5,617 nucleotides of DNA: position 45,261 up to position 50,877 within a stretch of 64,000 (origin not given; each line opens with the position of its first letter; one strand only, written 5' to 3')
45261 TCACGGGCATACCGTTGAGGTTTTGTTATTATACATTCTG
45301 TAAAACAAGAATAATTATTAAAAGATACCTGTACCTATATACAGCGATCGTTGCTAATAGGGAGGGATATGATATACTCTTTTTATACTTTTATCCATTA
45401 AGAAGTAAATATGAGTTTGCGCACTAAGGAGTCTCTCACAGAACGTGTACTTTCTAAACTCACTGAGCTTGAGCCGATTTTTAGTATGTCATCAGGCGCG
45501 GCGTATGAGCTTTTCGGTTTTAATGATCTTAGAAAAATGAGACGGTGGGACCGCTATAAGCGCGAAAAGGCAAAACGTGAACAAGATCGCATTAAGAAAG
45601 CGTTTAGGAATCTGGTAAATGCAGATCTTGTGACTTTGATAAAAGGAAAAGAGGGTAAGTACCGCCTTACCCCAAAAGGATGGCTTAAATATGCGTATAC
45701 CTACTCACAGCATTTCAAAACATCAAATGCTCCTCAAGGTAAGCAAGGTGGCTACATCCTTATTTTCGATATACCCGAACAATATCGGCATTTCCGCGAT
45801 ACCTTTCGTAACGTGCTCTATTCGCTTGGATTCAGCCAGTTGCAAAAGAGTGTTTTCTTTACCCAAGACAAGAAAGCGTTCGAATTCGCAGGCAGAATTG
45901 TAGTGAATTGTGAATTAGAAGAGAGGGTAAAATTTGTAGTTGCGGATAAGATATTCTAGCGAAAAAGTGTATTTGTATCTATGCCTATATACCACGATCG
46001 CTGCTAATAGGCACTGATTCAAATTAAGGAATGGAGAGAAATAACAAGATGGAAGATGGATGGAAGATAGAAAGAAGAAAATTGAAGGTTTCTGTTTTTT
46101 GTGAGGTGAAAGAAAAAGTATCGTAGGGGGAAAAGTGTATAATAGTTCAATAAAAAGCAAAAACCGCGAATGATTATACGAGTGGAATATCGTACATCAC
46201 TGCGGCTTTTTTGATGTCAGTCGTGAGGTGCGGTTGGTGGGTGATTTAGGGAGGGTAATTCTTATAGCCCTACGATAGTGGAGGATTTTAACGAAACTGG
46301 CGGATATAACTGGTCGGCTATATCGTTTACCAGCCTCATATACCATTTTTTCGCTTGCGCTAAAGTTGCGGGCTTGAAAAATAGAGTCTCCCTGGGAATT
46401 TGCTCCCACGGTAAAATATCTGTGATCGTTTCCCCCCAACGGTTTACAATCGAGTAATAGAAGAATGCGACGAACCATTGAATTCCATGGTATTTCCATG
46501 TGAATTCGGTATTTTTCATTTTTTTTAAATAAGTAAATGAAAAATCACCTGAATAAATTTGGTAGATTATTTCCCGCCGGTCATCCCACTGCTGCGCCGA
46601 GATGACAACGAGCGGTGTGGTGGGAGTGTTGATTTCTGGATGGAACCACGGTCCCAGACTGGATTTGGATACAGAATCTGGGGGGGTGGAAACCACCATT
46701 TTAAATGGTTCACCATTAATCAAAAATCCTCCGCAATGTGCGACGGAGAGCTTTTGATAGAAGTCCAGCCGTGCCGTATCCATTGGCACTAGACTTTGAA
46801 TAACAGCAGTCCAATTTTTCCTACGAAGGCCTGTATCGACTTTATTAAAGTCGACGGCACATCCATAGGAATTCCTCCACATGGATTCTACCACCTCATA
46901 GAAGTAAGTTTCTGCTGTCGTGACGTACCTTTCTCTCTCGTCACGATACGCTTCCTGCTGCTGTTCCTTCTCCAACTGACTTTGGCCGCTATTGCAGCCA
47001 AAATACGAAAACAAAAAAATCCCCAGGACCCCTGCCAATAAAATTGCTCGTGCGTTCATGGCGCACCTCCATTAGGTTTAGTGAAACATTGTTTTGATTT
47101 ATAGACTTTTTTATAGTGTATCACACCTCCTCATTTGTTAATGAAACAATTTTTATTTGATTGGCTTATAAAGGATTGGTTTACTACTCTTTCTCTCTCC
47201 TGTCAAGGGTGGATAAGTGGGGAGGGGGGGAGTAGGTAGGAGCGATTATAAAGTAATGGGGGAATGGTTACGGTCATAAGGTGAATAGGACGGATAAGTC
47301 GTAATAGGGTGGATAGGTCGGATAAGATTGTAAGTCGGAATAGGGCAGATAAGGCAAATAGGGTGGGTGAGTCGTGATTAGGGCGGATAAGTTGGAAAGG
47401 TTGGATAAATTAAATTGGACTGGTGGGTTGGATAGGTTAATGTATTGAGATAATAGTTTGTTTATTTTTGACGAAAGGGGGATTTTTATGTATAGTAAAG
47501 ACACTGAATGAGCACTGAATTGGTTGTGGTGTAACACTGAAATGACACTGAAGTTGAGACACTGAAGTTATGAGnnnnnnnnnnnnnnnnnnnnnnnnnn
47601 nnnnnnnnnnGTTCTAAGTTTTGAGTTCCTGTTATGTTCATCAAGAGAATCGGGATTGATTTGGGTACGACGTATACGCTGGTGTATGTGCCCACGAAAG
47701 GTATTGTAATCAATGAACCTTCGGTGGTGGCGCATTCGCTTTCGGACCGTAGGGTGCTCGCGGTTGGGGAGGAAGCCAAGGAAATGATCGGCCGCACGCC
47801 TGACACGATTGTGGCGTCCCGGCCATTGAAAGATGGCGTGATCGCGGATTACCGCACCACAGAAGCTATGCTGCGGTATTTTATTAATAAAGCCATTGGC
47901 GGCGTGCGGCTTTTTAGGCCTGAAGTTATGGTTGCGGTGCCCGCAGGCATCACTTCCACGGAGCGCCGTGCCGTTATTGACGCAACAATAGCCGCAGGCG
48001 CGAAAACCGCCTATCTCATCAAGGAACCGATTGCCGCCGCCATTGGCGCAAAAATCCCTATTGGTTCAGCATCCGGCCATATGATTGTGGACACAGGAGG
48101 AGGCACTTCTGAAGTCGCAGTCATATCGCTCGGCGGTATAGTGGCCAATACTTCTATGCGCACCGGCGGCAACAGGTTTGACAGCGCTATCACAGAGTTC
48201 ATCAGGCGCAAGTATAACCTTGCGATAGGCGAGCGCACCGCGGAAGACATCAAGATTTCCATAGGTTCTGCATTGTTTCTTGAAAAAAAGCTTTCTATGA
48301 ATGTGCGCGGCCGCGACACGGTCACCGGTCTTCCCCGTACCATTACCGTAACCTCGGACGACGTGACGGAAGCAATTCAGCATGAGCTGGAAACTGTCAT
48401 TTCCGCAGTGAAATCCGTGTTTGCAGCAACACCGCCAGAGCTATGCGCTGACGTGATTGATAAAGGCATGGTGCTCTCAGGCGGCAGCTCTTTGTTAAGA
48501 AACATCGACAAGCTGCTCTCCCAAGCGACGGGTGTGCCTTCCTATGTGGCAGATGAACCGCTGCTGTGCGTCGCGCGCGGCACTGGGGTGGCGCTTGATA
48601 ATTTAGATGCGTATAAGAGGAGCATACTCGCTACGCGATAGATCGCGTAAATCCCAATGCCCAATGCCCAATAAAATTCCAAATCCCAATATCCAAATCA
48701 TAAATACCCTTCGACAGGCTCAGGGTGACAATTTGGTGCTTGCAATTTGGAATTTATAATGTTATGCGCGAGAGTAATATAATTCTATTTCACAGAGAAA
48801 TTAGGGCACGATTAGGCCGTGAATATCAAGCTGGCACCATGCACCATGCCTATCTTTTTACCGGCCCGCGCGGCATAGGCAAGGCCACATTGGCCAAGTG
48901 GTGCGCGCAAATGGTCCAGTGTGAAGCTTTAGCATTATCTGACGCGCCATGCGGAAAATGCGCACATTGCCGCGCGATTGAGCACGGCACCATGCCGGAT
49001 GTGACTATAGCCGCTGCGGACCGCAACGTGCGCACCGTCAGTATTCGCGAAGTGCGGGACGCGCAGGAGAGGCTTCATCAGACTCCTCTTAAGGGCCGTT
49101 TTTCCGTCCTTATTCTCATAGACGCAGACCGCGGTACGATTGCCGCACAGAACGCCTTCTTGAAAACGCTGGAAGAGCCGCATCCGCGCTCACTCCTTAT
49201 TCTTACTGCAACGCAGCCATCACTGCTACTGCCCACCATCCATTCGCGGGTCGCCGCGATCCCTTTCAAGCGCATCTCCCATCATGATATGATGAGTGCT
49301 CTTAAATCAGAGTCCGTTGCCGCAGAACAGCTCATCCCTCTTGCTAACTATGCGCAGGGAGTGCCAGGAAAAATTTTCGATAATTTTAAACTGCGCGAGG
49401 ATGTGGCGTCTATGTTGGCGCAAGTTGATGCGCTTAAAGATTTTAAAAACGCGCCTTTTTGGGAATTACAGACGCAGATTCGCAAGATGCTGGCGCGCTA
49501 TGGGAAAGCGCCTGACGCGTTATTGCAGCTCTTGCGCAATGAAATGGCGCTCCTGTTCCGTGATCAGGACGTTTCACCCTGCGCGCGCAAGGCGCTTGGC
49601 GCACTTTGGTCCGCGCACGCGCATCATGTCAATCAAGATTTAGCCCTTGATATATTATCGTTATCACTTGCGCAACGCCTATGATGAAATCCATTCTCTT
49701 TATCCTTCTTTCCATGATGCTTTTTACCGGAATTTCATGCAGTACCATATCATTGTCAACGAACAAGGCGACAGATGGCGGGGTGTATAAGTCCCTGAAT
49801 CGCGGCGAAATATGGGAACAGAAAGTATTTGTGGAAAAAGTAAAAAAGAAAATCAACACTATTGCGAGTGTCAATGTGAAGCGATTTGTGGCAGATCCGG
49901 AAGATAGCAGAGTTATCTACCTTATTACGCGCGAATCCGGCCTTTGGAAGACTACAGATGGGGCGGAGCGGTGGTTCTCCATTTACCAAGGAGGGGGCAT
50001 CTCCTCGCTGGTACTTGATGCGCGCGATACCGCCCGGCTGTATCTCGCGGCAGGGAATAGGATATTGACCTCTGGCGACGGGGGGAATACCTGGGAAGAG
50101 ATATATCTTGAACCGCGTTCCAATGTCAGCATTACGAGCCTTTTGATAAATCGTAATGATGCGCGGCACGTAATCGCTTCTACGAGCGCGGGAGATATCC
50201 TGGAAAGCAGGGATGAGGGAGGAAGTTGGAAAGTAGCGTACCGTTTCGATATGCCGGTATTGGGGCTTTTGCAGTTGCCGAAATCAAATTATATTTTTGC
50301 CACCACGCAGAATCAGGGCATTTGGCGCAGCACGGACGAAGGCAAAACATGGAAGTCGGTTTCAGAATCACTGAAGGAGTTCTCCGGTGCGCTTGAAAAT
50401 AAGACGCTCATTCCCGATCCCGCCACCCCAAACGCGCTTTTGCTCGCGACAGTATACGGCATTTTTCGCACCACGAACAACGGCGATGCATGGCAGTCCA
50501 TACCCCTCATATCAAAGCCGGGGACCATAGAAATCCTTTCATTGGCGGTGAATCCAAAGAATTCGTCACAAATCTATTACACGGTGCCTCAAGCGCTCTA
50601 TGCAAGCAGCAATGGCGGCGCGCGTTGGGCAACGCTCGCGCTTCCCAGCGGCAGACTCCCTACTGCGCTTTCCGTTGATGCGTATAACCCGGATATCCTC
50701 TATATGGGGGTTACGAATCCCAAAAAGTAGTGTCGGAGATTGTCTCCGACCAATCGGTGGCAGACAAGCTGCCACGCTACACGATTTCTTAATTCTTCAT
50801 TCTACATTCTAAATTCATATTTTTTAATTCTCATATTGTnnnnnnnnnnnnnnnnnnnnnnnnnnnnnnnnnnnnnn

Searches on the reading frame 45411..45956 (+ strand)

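Call 12: search_protein_families(library=pfam, proteins=[window:45411-45956:+], max_evalue=0.001)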
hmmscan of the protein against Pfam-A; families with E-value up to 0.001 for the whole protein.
window:45411-45956:+ (182 aa): 1 family
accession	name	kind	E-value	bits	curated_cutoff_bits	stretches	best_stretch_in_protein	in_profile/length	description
PF20803.2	PaaX_M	-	1.1e-10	41.8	24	1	115-179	9-72/83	PaaX protein central Cas2-like domain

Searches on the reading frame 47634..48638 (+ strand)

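Call 13: search_protein_families(library=pfam, proteins=[window:47634-48638:+], max_evalue=0.001)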
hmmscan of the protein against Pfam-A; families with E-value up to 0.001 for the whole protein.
window:47634-48638:+ (335 aa): 4 families
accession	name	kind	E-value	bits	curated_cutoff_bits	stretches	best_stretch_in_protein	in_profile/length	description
PF06723.19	MreB_Mbl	-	4.7e-132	440.2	27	1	4-328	2-326/327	MreB/Mbl protein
PF00012.26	HSP70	-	4.1e-14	52.2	20.6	1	97-319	135-370/599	Hsp70 protein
PF14450.12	FtsA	-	6.6e-09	36.6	31.8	1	151-306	2-110/127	Cell division protein FtsA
PF00022.25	Actin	-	2.4e-06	26.8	27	1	29-193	31-190/410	Actin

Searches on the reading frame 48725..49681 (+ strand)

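Call 13: search_protein_families(library=pfam, proteins=[window:48725-49681:+], max_evalue=0.001)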
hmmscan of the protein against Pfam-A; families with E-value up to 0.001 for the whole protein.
window:48725-49681:+ (319 aa): 2 families
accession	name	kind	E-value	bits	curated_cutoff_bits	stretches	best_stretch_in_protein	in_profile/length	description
PF13177.12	DNA_pol3_delta2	-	1.5e-42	145.7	27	1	24-184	3-160/161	DNA polymerase III, delta subunit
PF00004.35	AAA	-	6e-06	27.2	21.2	1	44-177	2-124/131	ATPase family associated with various cellular activities (AAA)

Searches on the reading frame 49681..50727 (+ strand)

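Call 13: search_protein_families(library=pfam, proteins=[window:49681-50727:+], max_evalue=0.001)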
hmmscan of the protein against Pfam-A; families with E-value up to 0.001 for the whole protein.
window:49681-50727:+ (349 aa): 2 families
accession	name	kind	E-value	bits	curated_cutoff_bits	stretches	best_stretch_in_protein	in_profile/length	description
PF15902.12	Sortilin-Vps10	-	1e-21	77.7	33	2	214-319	3-112/446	Sortilin, neurotensin receptor 3,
PF14870.12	PSII_BNR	-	1.1e-08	35.1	27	0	125-229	37-143/303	Photosynthesis system II assembly factor YCF48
